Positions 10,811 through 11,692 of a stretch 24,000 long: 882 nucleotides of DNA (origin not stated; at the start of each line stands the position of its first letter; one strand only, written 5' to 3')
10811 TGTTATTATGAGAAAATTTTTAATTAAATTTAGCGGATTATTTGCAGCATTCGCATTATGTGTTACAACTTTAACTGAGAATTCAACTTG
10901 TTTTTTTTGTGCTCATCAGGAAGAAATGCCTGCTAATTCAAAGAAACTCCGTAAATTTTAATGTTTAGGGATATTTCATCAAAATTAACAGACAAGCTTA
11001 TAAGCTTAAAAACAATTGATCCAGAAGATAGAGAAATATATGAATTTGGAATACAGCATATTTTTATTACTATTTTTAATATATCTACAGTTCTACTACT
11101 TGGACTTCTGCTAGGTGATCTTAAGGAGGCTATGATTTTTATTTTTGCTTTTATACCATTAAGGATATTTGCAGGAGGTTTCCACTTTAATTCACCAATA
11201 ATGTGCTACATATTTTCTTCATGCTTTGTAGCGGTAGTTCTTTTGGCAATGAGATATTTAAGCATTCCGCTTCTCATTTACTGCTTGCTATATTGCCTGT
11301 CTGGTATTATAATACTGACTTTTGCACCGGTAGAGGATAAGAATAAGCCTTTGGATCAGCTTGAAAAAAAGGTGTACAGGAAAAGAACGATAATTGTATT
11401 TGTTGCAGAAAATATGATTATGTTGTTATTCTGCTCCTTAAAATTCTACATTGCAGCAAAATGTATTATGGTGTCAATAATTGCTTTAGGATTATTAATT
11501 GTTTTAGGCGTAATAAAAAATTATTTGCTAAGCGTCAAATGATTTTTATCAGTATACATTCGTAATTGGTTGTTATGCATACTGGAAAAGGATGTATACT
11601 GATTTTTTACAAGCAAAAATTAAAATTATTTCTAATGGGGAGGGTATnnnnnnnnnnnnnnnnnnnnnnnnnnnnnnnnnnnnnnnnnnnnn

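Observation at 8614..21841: agr-type peptide quorum-sensing circuit placed directly upstream of, and apparently transcriptionally fused to, a 3397-aa RHS polymorphic toxin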

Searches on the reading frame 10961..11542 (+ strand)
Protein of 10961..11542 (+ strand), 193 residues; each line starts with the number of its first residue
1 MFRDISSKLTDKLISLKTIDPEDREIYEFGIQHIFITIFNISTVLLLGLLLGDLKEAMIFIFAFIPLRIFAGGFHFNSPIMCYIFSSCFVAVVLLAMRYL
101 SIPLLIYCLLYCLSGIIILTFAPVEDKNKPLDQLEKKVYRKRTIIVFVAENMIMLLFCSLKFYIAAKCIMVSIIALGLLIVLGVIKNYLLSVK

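Call 6: search_protein_families(library=pfam, proteins=[window:10961-11542:+], max_evalue=0.01)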
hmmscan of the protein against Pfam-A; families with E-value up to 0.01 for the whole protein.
window:10961-11542:+ (193 aa): 1 family
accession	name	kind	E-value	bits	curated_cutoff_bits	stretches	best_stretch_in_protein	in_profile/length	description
PF04647.20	AgrB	-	6.7e-43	146.6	23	1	6-182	1-183/185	Accessory gene regulator B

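Call 15: find_homologous_proteins(query=window:10961-11542:+, max_evalue=1e-10)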
Query window:10961-11542:+ (193 aa): 50 proteins with E <= 1e-10 among 6956 candidates.
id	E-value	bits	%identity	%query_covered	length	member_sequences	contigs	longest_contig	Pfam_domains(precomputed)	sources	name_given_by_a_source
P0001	2.1e-114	398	99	100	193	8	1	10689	PF04647.21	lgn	-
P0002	3.2e-81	290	71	98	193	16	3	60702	PF04647.21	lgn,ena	-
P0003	3.6e-81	289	72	98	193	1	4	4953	PF04647.21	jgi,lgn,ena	jgi:accessory gene regulator B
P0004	3.0e-80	286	72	98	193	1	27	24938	PF04647.21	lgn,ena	-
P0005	3.5e-80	286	71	98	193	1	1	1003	PF04647.21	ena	-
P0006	1.3e-79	284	69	100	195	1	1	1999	PF04647.21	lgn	-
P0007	5.5e-79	282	70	98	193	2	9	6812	PF04647.21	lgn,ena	-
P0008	1.6e-78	281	70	100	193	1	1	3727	PF04647.21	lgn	-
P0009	1.9e-78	281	69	100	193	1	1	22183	PF04647.21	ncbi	-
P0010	2.5e-78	280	71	98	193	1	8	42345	PF04647.21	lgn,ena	-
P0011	3.7e-78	280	68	100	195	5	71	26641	PF04647.21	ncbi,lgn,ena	-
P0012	3.9e-76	273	72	94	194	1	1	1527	PF04647.21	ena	-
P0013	4.3e-76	273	69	97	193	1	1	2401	PF04647.21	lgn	-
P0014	8.1e-76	272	69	96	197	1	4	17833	PF04647.21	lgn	-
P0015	8.8e-68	246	61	98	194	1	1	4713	PF04647.21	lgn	-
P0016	1.0e-67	246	63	98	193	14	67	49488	PF04647.21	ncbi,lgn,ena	-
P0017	5.3e-66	240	62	100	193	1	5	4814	PF04647.21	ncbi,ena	-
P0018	5.7e-66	240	62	100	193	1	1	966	PF04647.21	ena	-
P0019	2.0e-65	238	61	100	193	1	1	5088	PF04647.21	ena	-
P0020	2.8e-65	238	60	100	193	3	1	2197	PF04647.21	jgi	-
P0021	5.4e-64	233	60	100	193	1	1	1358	PF04647.21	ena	-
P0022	7.7e-64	233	61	100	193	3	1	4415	PF04647.21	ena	-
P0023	3.9e-60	221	55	100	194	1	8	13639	PF04647.21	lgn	-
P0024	4.0e-60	221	55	100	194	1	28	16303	PF04647.21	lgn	-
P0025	4.7e-60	221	55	100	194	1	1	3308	PF04647.21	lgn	-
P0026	3.9e-59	218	54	100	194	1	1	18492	PF04647.21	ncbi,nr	ncbi:MAG: accessory gene regulator B family protein [Ruminococcus flavefaciens]|nr:accessory gene re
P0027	2.4e-56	209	54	100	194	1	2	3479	PF04647.21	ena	-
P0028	1.7e-55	206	53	97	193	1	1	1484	PF04647.21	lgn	-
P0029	2.5e-53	199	68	71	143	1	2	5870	PF04647.21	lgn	-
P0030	4.5e-51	191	65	74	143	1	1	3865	PF04647.21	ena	-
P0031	5.1e-45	172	45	99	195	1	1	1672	PF04647.21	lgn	-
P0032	8.4e-44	168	45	98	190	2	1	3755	PF04647.21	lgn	-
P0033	5.0e-38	149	37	97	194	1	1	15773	PF04647.21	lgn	-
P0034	3.0e-35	140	42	99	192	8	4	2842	PF04647.21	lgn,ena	-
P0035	4.9e-34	136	37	98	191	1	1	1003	PF04647.21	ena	-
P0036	1.2e-33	135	39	94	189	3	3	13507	PF04647.21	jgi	-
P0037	1.8e-33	134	37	97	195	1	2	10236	PF04647.21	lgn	-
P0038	8.8e-33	132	40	88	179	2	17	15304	PF04647.21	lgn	-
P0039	1.4e-31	128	35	94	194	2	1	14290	PF04647.21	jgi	-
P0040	7.7e-30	122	34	100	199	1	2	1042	PF04647.21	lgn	-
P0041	1.2e-28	118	35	96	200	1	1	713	PF04647.21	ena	-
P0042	3.6e-28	117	35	97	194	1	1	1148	PF04647.21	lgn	-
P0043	4.6e-28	116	35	97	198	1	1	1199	PF04647.21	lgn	-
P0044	1.2e-25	108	31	97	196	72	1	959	PF04647.21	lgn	-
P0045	1.3e-25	108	38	94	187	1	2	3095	PF04647.21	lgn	-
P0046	5.6e-25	106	33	97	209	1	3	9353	PF04647.21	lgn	-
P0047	5.8e-20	90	32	97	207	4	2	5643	PF04647.21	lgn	-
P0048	1.9e-15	75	33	80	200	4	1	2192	PF04647.21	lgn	-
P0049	2.2e-12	65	33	69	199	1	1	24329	PF04647.21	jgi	-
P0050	7.8e-12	63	34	74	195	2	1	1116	PF04647.21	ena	-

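Call 16: find_encoding_contigs(protein=P0002, flank=10000, max_places=4)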
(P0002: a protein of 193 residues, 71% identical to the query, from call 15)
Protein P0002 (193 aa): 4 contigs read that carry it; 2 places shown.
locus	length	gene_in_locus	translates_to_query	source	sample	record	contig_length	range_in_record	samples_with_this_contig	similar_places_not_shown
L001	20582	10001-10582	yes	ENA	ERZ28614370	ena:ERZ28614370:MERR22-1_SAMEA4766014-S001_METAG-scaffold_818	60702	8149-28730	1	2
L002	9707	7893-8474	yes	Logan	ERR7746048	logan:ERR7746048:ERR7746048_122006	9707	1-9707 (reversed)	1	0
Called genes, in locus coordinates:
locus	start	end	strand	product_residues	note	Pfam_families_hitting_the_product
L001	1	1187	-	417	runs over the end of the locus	-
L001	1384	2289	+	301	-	PF02899:Phage_int_SAM_1, PF00589:Phage_integrase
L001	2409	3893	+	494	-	PF18555:MobL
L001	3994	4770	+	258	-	PF01381:HTH_3, PF12844:HTH_19 (faint), PF13560:HTH_31 (weak)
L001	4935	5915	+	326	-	PF13481:AAA_25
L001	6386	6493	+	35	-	-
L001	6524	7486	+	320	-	PF14659:Phage_int_SAM_3, PF00589:Phage_integrase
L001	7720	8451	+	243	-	PF00072:Response_reg, PF04397:LytTR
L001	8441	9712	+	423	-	PF14501:HATPase_c_5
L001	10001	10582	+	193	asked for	PF04647:AgrB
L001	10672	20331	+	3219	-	PF00059:Lectin_C, PF00092:VWA, PF13519:VWA_2, PF13768:VWA_3, PF05593:RHS_repeat, PF25023:TEN_YD-shell, PF05593:RHS_repeat, PF25023:TEN_YD-shell, +6 more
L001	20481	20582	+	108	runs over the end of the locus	-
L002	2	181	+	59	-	?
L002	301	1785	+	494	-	PF18555:MobL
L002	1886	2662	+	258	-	PF01381:HTH_3, PF12844:HTH_19 (faint), PF13560:HTH_31 (weak)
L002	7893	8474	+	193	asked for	PF04647:AgrB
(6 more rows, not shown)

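Call 17: find_encoding_contigs(protein=P0011, flank=10000, max_places=6)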
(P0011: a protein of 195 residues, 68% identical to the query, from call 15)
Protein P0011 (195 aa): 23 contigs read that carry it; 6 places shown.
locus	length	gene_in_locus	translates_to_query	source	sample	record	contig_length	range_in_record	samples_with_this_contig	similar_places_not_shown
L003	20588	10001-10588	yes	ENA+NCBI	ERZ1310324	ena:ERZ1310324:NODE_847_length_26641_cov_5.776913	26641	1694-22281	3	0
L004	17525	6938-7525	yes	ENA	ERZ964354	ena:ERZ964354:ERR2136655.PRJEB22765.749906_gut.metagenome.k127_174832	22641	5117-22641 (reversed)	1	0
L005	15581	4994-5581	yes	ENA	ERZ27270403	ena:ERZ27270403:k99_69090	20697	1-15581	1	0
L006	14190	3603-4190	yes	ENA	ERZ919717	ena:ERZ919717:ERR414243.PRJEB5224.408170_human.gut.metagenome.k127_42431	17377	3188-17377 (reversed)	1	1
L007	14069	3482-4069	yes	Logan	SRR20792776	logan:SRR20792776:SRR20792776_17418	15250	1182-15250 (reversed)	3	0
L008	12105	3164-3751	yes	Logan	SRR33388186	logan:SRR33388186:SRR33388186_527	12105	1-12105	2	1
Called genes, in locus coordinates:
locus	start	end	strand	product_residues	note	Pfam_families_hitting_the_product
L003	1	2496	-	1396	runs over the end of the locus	?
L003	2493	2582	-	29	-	-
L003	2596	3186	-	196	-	-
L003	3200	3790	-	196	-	PF04647:AgrB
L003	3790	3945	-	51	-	-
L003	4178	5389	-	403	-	PF14501:HATPase_c_5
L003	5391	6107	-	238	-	PF00072:Response_reg, PF04397:LytTR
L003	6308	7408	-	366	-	PF14659:Phage_int_SAM_3, PF00589:Phage_integrase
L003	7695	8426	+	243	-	PF00072:Response_reg, PF04397:LytTR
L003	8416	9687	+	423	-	PF14501:HATPase_c_5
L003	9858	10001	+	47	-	-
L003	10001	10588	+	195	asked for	PF04647:AgrB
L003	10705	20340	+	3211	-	PF00059:Lectin_C, PF00092:VWA, PF13519:VWA_2, PF13768:VWA_3, PF25023:TEN_YD-shell, PF05593:RHS_repeat, PF25023:TEN_YD-shell, PF05593:RHS_repeat, +8 more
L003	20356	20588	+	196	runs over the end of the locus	-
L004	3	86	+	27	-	?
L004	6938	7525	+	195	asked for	PF04647:AgrB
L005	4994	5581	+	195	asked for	PF04647:AgrB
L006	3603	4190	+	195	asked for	PF04647:AgrB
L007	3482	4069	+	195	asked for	PF04647:AgrB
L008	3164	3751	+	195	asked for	PF04647:AgrB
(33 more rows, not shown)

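Call 18: find_encoding_contigs(protein=P0016, flank=10000, max_places=6)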
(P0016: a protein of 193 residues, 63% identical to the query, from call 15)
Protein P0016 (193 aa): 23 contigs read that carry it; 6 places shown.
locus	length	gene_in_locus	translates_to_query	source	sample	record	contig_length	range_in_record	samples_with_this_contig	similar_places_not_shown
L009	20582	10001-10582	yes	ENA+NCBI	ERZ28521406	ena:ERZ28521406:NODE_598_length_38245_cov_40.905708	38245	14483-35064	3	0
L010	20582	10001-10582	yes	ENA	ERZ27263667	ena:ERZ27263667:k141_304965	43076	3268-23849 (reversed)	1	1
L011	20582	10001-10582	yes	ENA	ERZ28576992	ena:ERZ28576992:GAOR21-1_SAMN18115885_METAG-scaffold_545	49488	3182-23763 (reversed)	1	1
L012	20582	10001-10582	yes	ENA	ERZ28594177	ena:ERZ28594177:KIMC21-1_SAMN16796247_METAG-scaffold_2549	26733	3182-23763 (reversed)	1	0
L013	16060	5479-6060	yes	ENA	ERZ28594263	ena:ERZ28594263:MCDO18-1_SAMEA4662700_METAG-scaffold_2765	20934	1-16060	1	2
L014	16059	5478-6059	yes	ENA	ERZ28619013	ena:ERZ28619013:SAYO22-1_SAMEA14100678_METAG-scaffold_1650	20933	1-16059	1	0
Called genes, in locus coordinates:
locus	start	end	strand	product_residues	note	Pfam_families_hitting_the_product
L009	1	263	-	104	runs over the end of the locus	PF01381:HTH_3, PF12844:HTH_19, PF13560:HTH_31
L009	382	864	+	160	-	PF02481:DNA_processg_A (weak), PF06908:YpsA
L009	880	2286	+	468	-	PF13154:DUF3991, PF13155:Toprim_2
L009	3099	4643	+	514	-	PF00078:RVT_1, PF01348:Intron_maturas2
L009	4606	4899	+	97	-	PF21368:AI2M-like_HNH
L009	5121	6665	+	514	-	PF02534:T4SS-DNA_transf, PF10412:TrwB_AAD_bind, PF12696:TraG-D_C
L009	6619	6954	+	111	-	PF21984:DnaD_N (weak), PF13730:HTH_36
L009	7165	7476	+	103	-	PF00589:Phage_integrase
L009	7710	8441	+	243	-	PF00072:Response_reg, PF04397:LytTR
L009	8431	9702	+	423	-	PF14501:HATPase_c_5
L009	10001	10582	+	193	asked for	PF04647:AgrB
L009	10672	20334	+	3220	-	PF00059:Lectin_C, PF00092:VWA, PF13519:VWA_2, PF13768:VWA_3, PF05593:RHS_repeat, PF25023:TEN_YD-shell, PF25023:TEN_YD-shell, PF05593:RHS_repeat, +9 more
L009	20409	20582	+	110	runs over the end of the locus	-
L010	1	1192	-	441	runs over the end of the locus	-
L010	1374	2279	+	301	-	PF02899:Phage_int_SAM_1, PF00589:Phage_integrase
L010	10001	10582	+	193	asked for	PF04647:AgrB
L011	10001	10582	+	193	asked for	PF04647:AgrB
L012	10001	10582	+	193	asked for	PF04647:AgrB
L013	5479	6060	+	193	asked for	PF04647:AgrB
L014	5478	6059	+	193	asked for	PF04647:AgrB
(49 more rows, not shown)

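Call 20: find_encoding_contigs(protein=P0026, flank=10000, max_places=3)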
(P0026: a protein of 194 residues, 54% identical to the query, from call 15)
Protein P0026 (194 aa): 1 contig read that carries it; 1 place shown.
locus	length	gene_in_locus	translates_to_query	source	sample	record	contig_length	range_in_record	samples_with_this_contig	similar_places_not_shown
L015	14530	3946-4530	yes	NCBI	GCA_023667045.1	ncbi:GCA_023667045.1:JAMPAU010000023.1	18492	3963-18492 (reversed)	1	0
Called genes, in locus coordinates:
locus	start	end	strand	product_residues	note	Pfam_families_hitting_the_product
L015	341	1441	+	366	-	PF14659:Phage_int_SAM_3, PF00589:Phage_integrase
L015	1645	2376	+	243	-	PF00072:Response_reg, PF04397:LytTR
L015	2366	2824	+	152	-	-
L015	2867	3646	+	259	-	PF14689:SPOB_a (weak), PF14501:HATPase_c_5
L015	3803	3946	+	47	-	-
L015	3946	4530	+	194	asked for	PF04647:AgrB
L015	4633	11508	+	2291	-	PF00059:Lectin_C, PF00092:VWA, PF13519:VWA_2, PF13768:VWA_3, PF18911:PKD_4 (faint), PF00801:PKD (faint), PF17957:Big_7 (faint), PF01841:Transglut_core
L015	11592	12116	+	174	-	-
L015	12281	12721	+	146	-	-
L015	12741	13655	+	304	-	PF14433:SUKH-3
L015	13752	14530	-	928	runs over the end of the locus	PF20464:MmeI_N, PF20465:MmeI_hel, PF20473:MmeI_Mtase, PF07669:Eco57I, PF20466:MmeI_TRD, PF20467:MmeI_C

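Call 21: find_encoding_contigs(protein=P0024, flank=10000, max_places=4)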
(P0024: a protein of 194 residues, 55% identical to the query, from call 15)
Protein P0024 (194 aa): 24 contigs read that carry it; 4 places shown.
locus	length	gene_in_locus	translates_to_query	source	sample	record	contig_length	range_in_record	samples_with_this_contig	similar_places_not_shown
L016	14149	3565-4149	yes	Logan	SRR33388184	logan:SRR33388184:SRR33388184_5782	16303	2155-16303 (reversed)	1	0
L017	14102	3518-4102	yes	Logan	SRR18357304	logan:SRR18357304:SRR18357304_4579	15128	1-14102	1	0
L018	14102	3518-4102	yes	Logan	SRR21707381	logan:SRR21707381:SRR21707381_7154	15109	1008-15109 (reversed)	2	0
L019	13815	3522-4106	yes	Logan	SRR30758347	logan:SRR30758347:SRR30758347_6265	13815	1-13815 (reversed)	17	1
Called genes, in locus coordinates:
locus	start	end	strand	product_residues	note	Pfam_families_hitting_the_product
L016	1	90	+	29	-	?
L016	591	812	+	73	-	-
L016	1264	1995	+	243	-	PF00072:Response_reg, PF04397:LytTR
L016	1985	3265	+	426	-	PF14689:SPOB_a (weak), PF14501:HATPase_c_5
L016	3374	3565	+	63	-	-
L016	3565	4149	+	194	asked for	PF04647:AgrB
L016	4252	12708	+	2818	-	PF00059:Lectin_C, PF13519:VWA_2, PF13768:VWA_3, PF00801:PKD (faint), PF18911:PKD_4 (faint), PF17957:Big_7 (faint), PF01841:Transglut_core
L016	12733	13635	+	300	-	PF14433:SUKH-3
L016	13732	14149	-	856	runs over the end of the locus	?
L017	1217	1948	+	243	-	PF00072:Response_reg, PF04397:LytTR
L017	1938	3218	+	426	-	PF14689:SPOB_a (weak), PF14501:HATPase_c_5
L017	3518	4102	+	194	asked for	PF04647:AgrB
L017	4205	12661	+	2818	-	PF00059:Lectin_C, PF13519:VWA_2, PF13768:VWA_3, PF00801:PKD (faint), PF18911:PKD_4 (faint), PF17957:Big_7 (faint), PF01841:Transglut_core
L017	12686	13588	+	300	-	PF14433:SUKH-3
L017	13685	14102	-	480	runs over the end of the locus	?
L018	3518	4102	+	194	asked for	PF04647:AgrB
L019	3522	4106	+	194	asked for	PF04647:AgrB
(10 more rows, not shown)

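Call 22: find_encoding_contigs(protein=P0033, flank=10000, max_places=3)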
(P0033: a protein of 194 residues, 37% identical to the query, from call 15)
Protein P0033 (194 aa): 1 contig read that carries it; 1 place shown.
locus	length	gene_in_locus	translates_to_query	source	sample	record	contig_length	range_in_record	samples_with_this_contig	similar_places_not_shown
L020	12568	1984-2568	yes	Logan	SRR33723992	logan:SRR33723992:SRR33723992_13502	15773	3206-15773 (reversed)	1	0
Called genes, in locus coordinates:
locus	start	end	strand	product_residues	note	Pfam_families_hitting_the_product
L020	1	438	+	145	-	?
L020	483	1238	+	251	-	PF06541:ABC_trans_CmpB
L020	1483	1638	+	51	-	-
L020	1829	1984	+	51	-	-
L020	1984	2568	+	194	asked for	PF04647:AgrB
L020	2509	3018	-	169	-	-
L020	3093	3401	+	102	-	-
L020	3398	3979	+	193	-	PF02163:Peptidase_M50 (weak)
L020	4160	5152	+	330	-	PF00356:LacI, PF00532:Peripla_BP_1, PF13377:Peripla_BP_3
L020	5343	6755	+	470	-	PF00367:PTS_EIIB, PF02378:PTS_EIIC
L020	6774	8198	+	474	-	PF00251:Glyco_hydro_32N, PF08244:Glyco_hydro_32C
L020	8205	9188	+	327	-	PF00294:PfkB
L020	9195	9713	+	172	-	PF00358:PTS_EIIA_1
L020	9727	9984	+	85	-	PF00381:PTS-HPr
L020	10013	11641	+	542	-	PF05524:PEP-utilisers_N, PF00391:PEP-utilizers, PF02896:PEP-utilizers_C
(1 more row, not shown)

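Call 49: search_protein_families(library=ncbifam, proteins=[window:10961-11542:+], max_evalue=1)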
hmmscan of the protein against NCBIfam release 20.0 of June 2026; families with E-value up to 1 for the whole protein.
window:10961-11542:+ (193 aa): 1 family
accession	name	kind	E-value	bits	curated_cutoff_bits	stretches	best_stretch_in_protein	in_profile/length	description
NF002210.0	PRK01100.1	equivalog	1.9e-10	40.8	282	1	5-188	14-202/210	accessory gene regulator ArgB-like protein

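Call 56: find_encoding_contigs(protein=P0038, flank=8000, max_places=2)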
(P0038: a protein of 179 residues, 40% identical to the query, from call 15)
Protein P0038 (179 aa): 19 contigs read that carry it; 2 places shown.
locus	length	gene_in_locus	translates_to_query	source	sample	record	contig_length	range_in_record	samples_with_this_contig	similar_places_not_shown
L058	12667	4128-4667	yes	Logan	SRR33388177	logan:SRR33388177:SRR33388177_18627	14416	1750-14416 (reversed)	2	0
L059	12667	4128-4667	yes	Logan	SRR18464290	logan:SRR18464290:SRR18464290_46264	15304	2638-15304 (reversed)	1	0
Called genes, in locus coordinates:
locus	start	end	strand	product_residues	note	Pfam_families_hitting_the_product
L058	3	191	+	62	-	?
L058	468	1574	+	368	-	PF14659:Phage_int_SAM_3, PF00589:Phage_integrase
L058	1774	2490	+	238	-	PF00072:Response_reg, PF04397:LytTR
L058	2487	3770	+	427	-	PF14501:HATPase_c_5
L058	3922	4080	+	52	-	-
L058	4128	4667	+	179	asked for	PF04647:AgrB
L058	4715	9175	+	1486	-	PF00553:CBM_2, PF18884:TSP3_bac, PF14751:DUF4474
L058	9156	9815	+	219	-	-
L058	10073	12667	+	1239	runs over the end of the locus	PF00553:CBM_2, PF13620:CarboxypepD_reg (faint), PF13715:CarbopepD_reg_2 (faint), PF00553:CBM_2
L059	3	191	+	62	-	?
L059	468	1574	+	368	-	PF14659:Phage_int_SAM_3, PF00589:Phage_integrase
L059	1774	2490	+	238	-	PF00072:Response_reg, PF04397:LytTR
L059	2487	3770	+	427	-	PF14501:HATPase_c_5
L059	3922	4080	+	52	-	-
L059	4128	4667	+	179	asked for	PF04647:AgrB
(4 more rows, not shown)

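Call 57: find_encoding_contigs(protein=P0036, flank=8000, max_places=2)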
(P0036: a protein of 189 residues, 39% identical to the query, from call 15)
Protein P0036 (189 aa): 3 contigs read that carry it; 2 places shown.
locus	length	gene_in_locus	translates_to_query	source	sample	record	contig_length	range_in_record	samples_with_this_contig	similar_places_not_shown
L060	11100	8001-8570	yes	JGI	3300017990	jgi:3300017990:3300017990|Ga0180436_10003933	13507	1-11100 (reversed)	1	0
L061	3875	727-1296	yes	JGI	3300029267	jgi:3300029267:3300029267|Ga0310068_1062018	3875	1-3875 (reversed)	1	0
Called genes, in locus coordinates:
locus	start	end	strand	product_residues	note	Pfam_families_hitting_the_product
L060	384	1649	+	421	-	PF00532:Peripla_BP_1 (weak), PF13407:Peripla_BP_4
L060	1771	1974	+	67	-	PF07311:Dodecin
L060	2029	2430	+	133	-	-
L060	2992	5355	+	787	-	PF18889:Beta_helix_3 (faint), PF26918:Ig_Eae (faint), PF09479:Flg_new (weak), PF02368:Big_2, PF22359:Big-like (weak), PF02368:Big_2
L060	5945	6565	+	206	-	PF00072:Response_reg, PF04397:LytTR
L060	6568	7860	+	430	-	PF14501:HATPase_c_5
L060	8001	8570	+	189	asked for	PF04647:AgrB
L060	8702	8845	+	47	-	-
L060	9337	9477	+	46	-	-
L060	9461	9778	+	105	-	PF13601:HTH_34, PF03551:PadR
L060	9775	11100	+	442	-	?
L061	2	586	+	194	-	?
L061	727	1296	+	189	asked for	PF04647:AgrB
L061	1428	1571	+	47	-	-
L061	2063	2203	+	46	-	-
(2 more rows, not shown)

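Call 58: find_encoding_contigs(protein=P0039, flank=8000, max_places=2)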
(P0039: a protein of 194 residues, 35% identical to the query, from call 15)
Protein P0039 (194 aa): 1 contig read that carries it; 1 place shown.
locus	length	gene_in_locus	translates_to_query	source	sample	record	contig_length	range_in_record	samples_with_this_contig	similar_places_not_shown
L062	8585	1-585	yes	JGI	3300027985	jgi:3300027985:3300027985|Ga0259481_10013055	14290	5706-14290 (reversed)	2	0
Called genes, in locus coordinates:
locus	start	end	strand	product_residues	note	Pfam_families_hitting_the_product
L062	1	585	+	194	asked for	PF04647:AgrB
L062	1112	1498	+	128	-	PF06580:His_kinase (weak)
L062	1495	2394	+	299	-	PF03480:DctP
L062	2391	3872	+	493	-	PF00672:HAMP (weak), PF06580:His_kinase, PF02518:HATPase_c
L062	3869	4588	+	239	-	PF00072:Response_reg, PF00165:HTH_AraC, PF12833:HTH_18, PF00165:HTH_AraC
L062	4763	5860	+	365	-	PF03480:DctP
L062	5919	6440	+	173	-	PF04290:DctQ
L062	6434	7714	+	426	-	PF06808:DctM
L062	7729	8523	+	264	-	PF00106:adh_short, PF08659:KR, PF13561:adh_short_C2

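Call 72: find_encoding_contigs(protein=P0001, flank=10000, max_places=6)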
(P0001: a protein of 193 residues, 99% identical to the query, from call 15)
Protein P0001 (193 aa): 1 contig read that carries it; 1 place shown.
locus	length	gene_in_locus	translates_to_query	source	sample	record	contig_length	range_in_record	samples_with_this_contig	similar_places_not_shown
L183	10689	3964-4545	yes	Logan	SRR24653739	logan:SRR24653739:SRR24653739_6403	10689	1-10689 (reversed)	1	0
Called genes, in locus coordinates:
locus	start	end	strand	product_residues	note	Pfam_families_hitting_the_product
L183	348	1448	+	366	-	PF14659:Phage_int_SAM_3, PF00589:Phage_integrase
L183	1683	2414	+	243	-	PF00072:Response_reg, PF04397:LytTR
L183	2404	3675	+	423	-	PF14501:HATPase_c_5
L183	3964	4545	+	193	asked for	PF04647:AgrB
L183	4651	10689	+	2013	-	?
